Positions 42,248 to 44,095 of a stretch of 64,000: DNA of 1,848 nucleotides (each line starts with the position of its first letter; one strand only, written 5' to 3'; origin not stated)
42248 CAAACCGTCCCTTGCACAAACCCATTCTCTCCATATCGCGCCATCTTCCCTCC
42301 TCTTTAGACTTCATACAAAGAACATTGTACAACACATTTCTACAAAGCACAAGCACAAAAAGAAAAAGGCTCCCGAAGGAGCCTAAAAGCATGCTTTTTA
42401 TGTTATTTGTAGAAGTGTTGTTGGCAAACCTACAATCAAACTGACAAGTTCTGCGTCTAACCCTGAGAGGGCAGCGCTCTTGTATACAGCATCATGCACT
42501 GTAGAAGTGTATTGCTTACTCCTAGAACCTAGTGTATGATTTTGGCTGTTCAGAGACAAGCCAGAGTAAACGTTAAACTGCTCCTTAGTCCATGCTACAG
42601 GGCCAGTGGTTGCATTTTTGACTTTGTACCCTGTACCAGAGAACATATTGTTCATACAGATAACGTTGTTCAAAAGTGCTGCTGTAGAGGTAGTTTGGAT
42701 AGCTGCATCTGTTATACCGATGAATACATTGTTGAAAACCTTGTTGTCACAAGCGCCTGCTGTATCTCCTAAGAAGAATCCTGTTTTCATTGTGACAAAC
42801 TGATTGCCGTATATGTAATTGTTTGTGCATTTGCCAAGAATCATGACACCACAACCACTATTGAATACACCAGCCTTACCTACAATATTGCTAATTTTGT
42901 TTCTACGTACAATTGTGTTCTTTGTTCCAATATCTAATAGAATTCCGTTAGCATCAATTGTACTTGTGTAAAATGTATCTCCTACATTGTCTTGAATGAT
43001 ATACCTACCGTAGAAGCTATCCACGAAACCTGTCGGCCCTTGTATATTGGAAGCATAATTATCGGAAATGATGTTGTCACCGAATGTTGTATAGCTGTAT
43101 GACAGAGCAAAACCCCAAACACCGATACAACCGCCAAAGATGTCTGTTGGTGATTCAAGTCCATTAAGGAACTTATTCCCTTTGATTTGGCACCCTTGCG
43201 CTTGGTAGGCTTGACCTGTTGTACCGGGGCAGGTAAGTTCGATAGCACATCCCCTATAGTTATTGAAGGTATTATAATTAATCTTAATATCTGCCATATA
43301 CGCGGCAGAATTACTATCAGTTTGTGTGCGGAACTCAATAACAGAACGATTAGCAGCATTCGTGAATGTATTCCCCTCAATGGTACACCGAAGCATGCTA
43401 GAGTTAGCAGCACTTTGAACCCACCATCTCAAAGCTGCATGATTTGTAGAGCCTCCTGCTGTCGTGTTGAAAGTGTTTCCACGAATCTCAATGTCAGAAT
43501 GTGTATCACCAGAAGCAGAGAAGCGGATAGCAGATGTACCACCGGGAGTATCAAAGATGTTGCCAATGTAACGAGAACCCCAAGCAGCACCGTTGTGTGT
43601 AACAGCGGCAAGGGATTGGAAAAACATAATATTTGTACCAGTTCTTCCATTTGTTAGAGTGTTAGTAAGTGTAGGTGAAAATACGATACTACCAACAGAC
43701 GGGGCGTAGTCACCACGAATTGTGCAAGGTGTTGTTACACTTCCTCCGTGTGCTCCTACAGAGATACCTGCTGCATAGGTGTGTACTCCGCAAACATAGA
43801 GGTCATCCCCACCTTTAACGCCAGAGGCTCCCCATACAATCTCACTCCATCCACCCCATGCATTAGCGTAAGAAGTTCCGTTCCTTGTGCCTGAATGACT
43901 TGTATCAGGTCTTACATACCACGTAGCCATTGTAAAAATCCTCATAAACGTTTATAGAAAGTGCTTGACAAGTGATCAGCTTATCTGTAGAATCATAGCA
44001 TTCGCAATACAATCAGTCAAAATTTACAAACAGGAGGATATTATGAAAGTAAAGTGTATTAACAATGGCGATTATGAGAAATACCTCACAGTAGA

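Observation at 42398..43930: Beta-helix depolymerase-like enzyme as the first gene of the early/replication operon, far from the tail module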

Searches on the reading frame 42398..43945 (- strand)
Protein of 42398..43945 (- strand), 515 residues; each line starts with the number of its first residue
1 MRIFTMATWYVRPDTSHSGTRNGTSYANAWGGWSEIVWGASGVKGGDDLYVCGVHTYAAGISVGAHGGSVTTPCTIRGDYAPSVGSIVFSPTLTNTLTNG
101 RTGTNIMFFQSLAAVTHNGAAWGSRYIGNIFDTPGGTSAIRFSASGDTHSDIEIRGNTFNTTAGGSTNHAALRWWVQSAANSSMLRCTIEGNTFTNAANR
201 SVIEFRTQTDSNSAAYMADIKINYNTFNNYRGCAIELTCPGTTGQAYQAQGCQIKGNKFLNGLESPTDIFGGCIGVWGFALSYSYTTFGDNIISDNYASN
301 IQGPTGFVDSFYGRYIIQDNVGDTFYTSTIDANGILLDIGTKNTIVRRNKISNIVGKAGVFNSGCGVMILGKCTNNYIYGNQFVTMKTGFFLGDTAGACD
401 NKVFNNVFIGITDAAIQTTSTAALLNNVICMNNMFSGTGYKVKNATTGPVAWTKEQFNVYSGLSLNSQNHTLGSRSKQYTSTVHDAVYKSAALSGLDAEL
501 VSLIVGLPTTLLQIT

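Call 4: search_protein_families(library=pfam, proteins=[window:42398-43945:-], max_evalue=1)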
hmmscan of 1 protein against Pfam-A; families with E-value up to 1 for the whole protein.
window:42398-43945:- (515 aa): 1 family
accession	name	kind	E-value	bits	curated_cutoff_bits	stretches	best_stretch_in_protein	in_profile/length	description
PF22644.2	BsNagA_N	-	0.1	12.8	27.4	1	394-421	6-33/50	BsNagA composite domain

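Call 5: search_protein_families(library=phrogs, proteins=[window:42398-43945:-], max_evalue=0.1)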
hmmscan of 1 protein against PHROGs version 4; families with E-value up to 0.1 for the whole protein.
window:42398-43945:- (515 aa): 0 families

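Call 7: search_dna_similar(query=window:42398-43945:-, collection=phages, mode=protein, max_rows=30, max_evalue=0.001)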
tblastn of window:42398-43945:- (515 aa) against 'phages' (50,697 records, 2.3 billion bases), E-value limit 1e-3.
No match.

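Call 12: find_homologous_proteins(query=window:42398-43945:-, max_evalue=0.001)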
Query window:42398-43945:- (515 aa): 106 proteins with E <= 0.001 among 8000 candidates.
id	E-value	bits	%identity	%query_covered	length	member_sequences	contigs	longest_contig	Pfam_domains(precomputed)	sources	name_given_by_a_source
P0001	0.0e+0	1151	100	99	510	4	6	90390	-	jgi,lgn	jgi:hypothetical protein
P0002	3.0e-235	800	71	99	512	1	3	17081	-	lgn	-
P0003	1.1e-213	729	65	99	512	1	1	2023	-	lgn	-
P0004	3.0e-204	698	64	99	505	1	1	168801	-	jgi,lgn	jgi:hypothetical protein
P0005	8.9e-179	614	57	99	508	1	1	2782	-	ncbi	-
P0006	1.7e-110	388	46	91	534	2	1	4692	-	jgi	jgi:hypothetical protein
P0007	1.2e-107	379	45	91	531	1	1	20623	-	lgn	-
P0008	5.7e-99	350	43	92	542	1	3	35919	-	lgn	-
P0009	4.6e-92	328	40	95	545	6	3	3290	-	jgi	jgi:hypothetical protein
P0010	1.5e-91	326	41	91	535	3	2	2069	-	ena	-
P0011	8.1e-91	323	41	92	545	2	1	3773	-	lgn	-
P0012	1.8e-90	322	41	91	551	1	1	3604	-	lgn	-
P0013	1.9e-88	316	40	95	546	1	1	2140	-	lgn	-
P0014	7.7e-87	310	39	94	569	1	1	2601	-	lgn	-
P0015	5.3e-86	308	40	94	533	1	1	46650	-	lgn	-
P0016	9.7e-85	303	40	92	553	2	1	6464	PF05048.20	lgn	-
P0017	9.4e-83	297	41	95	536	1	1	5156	PF05048.20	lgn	-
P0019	2.6e-79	285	41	91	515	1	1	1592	PF13229.13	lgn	-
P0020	6.0e-79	284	37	97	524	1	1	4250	PF13229.13,PF05048.20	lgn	-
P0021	4.8e-78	281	40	91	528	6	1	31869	PF13229.13,PF05048.20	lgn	-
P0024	1.4e-76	276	37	91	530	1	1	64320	-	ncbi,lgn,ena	-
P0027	3.2e-75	272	38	95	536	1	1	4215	PF13229.13,PF05048.20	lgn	-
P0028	6.6e-75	271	38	98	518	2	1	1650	PF13229.13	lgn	-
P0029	3.7e-74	268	38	91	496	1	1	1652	PF05048.20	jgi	-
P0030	1.3e-73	267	39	91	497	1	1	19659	PF13229.13,PF05048.20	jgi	jgi:hypothetical protein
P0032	6.2e-72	261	38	96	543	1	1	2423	PF13229.13,PF05048.20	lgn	-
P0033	7.9e-72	261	38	91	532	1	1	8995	PF13229.13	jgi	-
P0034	1.3e-71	260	37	91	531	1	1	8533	PF05048.20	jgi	jgi:hypothetical protein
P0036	1.4e-69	253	36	92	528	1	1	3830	PF13229.13,PF05048.20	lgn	-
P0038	2.8e-69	252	38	91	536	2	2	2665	PF13229.13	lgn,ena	-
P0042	7.5e-65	238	36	91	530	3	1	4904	PF05048.20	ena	-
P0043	2.6e-64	236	36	89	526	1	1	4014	PF05048.20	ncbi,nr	ncbi:MAG TPA: NosD domain-containing protein [Nitrosospira sp.]|nr:NosD domain-containing protein [N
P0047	1.5e-63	233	36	94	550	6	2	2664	PF05048.20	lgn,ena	-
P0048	4.1e-63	232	36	95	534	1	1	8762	PF13229.13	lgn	-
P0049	5.8e-63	232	38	91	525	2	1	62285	PF05048.20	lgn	-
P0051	1.3e-62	230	35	91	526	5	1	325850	PF13229.13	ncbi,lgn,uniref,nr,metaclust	ncbi:hypothetical protein SAMN05216412_104153 [Nitrosospira multiformis]|uniref:Parallel beta helix 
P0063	2.9e-57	213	34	95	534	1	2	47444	PF05048.20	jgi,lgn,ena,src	-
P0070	2.5e-54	203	33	90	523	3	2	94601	-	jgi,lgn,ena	-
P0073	2.2e-52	197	34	89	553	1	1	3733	PF13229.13,PF05048.20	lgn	-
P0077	2.8e-47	180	35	88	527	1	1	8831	PF13229.13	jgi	jgi:hypothetical protein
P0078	2.2e-46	177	35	91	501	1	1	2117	PF13229.13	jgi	-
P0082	1.2e-40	158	34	91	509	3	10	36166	PF13229.13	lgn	-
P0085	3.0e-36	143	29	94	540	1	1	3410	PF13229.13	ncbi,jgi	jgi:hypothetical protein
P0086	6.3e-34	136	34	75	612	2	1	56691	PF13229.13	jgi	-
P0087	1.1e-32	132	34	21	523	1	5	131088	PF13229.13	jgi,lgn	jgi:hypothetical protein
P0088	6.7e-32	129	33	83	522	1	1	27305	PF13229.13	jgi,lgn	jgi:hypothetical protein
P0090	1.8e-30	124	33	83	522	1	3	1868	PF13229.13,PF05048.20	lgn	-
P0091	2.7e-30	124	33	83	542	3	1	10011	PF13229.13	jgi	jgi:hypothetical protein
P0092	1.8e-29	121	72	17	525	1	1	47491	PF13229.13,PF05048.20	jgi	jgi:hypothetical protein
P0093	5.6e-29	119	32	26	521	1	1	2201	PF13229.13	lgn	-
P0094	1.6e-28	118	30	91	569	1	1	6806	PF13229.13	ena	-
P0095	1.2e-27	115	67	17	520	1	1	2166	PF13229.13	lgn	-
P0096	1.2e-27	115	72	16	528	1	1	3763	PF13229.13,PF05048.20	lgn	-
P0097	4.0e-26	110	31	78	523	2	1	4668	PF13229.13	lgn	-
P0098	3.5e-24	104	29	96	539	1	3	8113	PF13229.13,PF05048.20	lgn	-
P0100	8.9e-21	92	28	89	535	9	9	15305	PF13229.13,PF05048.20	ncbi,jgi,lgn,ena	jgi:hypothetical protein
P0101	1.5e-20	92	65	17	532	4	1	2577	PF13229.13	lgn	-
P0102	4.3e-20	90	29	84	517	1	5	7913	PF13229.13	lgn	-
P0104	1.2e-17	82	59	17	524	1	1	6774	PF13229.13,PF05048.20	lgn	-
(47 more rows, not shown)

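Call 16: find_encoding_contigs(protein=P0001, flank=10000, max_places=4)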
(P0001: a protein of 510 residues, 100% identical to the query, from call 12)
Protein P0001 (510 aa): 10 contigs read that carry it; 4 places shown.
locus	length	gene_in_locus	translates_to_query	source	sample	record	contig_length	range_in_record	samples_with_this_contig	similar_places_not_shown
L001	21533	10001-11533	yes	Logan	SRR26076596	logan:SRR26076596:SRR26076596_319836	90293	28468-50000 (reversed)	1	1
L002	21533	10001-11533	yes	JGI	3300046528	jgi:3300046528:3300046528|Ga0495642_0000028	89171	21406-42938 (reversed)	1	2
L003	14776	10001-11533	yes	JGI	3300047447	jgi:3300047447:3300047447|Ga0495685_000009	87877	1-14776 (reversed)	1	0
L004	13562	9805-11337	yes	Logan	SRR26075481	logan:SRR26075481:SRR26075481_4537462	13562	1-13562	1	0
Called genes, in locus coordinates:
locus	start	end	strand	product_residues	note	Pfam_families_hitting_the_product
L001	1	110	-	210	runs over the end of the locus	-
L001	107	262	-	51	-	-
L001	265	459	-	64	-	PF24875:DUF7736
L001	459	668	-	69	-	-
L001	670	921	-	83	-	-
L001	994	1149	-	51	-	-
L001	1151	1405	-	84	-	-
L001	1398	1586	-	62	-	-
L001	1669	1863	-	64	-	-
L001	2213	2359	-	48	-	-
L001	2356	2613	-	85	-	-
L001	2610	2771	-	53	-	-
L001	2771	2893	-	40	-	-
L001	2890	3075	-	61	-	-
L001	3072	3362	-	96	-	-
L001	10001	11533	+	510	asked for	-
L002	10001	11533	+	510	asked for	-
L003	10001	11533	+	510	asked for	-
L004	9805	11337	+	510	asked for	-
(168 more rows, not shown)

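Call 17: find_encoding_contigs(protein=P0004, flank=8000, max_places=1)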
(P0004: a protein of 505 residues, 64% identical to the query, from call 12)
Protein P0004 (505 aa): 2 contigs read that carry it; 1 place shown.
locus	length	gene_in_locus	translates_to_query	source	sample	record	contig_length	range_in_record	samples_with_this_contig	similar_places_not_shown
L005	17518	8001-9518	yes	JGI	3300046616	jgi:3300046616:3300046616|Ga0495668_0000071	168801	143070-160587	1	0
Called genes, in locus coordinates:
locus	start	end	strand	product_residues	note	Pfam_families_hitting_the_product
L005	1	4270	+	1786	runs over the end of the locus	PF06791:TMP_2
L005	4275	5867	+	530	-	-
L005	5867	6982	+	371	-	-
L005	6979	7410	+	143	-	-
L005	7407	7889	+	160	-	-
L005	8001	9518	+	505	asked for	-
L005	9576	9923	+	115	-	-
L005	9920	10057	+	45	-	-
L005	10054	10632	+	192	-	PF00182:Glyco_hydro_19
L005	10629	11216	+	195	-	-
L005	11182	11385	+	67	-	-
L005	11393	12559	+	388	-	PF00126:HTH_1 (weak)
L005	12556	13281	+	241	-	PF18909:dGTP_diPhyd_N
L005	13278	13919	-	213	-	PF01068:DNA_ligase_A_M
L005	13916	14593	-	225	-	PF02586:SRAP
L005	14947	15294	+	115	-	-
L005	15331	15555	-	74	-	-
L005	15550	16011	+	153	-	PF07273:DUF1439 (weak)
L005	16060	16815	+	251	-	PF13428:TPR_14 (faint), PF14561:TPR_20 (faint), PF14559:TPR_19 (weak)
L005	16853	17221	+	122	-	-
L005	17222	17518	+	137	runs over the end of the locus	PF00293:NUDIX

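Call 18: find_encoding_contigs(protein=P0051, flank=10000, max_places=1)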
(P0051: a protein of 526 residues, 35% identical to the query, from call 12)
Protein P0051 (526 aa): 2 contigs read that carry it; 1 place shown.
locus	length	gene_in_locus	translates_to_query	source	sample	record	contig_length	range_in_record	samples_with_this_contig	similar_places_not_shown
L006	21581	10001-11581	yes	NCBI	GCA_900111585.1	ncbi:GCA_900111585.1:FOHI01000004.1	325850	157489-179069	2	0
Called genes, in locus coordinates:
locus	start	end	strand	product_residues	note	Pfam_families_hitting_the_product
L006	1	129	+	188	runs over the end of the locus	PF02525:Flavodoxin_2, PF03358:FMN_red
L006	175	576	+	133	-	PF01814:Hemerythrin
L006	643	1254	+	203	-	-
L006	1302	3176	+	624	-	PF02776:TPP_enzyme_N, PF01855:POR_N (weak), PF00205:TPP_enzyme_M, PF02775:TPP_enzyme_C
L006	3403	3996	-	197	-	-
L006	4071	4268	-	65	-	-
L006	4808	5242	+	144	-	-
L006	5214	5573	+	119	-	-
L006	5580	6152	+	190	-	PF20901:Sf6_terminase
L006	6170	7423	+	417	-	PF04466:Terminase_3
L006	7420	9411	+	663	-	PF16510:P22_portal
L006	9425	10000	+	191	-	-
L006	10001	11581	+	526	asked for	PF13229:Beta_helix (weak)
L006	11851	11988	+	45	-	-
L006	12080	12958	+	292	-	-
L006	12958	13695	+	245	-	PF14099:Polysacc_lyase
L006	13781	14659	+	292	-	-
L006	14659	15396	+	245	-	PF14099:Polysacc_lyase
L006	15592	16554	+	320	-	-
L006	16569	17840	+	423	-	PF13252:Phage_capsid_3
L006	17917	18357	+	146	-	-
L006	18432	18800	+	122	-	-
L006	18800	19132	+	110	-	-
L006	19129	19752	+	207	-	PF24175:SU10_adaptor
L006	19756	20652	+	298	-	-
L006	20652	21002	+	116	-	-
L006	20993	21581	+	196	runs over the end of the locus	PF27318:HI1402_helical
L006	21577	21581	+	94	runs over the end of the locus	-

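Call 20: find_encoding_contigs(protein=P0008, flank=10000, max_places=1)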
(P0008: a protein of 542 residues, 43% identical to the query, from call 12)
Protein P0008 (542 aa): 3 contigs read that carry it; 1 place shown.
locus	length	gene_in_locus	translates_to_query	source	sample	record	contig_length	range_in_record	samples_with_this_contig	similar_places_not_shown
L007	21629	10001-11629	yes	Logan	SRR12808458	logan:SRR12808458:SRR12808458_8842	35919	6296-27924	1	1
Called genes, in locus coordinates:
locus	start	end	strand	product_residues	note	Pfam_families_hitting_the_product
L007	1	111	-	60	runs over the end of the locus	-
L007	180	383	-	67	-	-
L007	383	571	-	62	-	-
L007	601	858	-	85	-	-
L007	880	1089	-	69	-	-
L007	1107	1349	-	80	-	-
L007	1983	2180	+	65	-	-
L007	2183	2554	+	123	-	-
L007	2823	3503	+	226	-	-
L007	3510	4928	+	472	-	-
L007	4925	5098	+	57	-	-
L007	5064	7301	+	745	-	PF23899:SU10_portal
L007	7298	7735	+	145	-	PF23140:Gp80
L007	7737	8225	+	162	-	-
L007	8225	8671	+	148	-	-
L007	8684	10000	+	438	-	-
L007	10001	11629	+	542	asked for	-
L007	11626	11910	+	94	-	-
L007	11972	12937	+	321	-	-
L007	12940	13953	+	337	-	PF17236:SU10_MCP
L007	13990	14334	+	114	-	-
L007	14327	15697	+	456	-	PF12895:ANAPC3 (faint), PF13424:TPR_12 (faint), PF13428:TPR_14 (faint), PF13432:TPR_16 (faint), PF14559:TPR_19, PF00515:TPR_1 (weak), PF07719:TPR_2 (weak), PF13181:TPR_8 (weak), +3 more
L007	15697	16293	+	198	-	PF13640:2OG-FeII_Oxy_3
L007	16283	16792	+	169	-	PF05148:Methyltransf_8 (weak), PF08241:Methyltransf_11, PF13489:Methyltransf_23, PF13649:Methyltransf_25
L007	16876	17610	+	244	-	-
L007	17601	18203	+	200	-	PF24175:SU10_adaptor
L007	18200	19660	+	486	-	-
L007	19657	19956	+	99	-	-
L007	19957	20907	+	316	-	-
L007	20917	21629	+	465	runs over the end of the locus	-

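Call 21: find_encoding_contigs(protein=P0024, flank=10000, max_places=1)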
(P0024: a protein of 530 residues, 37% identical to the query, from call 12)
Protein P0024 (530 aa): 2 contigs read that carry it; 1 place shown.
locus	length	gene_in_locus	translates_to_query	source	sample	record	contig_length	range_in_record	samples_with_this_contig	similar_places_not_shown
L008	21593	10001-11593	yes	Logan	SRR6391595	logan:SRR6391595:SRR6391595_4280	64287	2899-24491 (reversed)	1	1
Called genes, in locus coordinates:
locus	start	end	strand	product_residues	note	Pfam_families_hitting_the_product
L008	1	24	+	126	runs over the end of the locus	-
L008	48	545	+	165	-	-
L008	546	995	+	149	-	-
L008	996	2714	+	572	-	-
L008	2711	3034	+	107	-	-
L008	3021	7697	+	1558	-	PF18857:LPD38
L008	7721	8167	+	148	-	PF16083:Phage_holin_3_3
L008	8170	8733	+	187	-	PF00182:Glyco_hydro_19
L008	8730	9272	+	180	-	PF03245:Phage_lysis (weak)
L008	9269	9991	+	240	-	-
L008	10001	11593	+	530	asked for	-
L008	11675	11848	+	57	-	-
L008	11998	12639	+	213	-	PF01541:GIY-YIG, PF07460:NUMOD3 (faint)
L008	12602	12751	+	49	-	-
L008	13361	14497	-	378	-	PF00589:Phage_integrase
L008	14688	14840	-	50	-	-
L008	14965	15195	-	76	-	-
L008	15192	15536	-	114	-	-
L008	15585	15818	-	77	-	-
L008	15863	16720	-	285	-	-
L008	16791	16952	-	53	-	-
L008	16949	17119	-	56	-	-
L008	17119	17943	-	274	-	-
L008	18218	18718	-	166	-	-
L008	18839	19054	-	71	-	-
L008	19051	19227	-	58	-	-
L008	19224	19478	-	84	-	-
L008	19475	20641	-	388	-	-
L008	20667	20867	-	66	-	-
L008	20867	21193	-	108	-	PF12728:HTH_17 (weak)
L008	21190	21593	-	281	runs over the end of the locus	PF04404:ERF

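Call 22: predict_structure(alignment_id=A1)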
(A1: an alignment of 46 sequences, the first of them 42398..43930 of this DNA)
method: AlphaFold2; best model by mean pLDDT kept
length: 510 residues; sequences in the alignment: 46
mean_pLDDT: 88.3   pTM: 0.89
mean pLDDT of the five models: 88.3, 87.0, 87.0, 87.0, 86.8
residues with pLDDT >= 90: 352; 70-90: 97; 50-70: 42; < 50: 19
segments of 3 or more residues with pLDDT < 50: 483-489, 503-510
pLDDT, mean of each block of 10 residues (from residue 1): 90 81 94 96 97 94 96 97 84 95 96 95 89 88 96 78 81 93 97 87 88 97 95 74 89 96 89 91 95 98 95 98 96 93 97 95 91 95 90 79 95 85 87 93 82 90 91 73 49 51 41
secondary structure, 60 per line:
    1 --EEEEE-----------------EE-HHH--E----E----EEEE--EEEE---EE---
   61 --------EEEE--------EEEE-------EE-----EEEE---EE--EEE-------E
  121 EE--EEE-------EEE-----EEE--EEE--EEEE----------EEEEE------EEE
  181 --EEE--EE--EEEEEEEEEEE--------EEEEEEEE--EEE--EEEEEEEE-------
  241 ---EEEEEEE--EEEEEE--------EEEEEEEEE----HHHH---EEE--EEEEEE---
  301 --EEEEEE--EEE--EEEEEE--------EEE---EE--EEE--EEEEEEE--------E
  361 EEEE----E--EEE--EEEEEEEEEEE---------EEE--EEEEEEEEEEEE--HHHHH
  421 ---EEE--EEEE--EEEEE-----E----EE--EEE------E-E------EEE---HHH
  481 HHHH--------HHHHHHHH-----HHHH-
elements in order: E3-7 E43-46 E49-52 E69-72 E81-84 E99-102 E110-112 E120-122 E125-127 E135-137 E143-145 E148-150 E153-156 E167-171 E178-180 E183-185 E192-202 E211-218 E221-223 E226-233 E244-250 E253-258 E267-275 H280-283 E287-289 E292-297 E303-308 E311-313 E316-321 E330-332 E340-342 E345-351 E360-364 E372-374 E377-387 E397-399 E402-413 H416-420 E424-426 E429-432 E435-439 E454-456 E472-474 H478-484 H493-500 H506-509
